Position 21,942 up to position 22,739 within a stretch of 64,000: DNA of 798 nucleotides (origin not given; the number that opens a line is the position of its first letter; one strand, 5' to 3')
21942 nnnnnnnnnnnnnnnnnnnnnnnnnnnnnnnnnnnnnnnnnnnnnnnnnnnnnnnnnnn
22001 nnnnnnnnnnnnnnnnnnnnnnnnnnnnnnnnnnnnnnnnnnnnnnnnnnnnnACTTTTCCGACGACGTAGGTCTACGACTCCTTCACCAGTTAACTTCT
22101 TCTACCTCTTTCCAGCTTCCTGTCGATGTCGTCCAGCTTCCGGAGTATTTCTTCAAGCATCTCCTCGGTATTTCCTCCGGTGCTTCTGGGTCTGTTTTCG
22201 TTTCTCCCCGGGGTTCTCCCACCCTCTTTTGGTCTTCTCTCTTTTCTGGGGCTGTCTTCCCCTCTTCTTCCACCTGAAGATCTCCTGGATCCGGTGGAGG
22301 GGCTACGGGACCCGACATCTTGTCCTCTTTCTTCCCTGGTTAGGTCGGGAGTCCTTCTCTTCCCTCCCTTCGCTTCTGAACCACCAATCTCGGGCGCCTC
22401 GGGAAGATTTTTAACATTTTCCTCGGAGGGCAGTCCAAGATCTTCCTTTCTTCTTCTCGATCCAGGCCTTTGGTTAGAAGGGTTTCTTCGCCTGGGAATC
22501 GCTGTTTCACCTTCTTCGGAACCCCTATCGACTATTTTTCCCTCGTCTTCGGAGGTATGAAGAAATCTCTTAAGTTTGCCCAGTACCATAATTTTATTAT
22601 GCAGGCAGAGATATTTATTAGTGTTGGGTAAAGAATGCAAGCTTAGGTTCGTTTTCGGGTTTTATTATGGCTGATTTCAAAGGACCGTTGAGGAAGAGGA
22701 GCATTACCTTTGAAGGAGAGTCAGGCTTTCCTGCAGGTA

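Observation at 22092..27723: Five-gene block of unknown function: disordered RG-rich protein, coiled-coil protein, two TIM barrels and an NTase-zinc-finger protein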

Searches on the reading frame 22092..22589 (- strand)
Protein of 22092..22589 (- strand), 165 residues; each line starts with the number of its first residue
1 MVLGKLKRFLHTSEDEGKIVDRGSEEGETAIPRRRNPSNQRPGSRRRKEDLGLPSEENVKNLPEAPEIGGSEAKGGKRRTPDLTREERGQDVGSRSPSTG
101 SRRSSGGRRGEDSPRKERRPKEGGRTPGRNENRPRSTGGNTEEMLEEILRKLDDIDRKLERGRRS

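Call 3: search_protein_families(library=pfam, proteins=[window:22092-22589:-], max_evalue=0.1)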
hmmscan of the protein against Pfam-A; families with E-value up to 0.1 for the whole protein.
window:22092-22589:- (165 aa): 0 families

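Call 4: search_protein_families(library=ncbifam, proteins=[window:22092-22589:-], max_evalue=0.1)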
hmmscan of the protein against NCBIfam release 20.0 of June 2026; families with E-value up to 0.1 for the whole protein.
window:22092-22589:- (165 aa): 0 families

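Call 65: search_protein_families(library=padloc, proteins=[window:22092-22589:-], max_evalue=0.01)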
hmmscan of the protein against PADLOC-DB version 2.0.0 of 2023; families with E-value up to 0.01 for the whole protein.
window:22092-22589:- (165 aa): 0 families

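Call 66: search_protein_families(library=phrogs, proteins=[window:22092-22589:-], max_evalue=0.01)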
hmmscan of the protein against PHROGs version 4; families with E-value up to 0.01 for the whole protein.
window:22092-22589:- (165 aa): 0 families
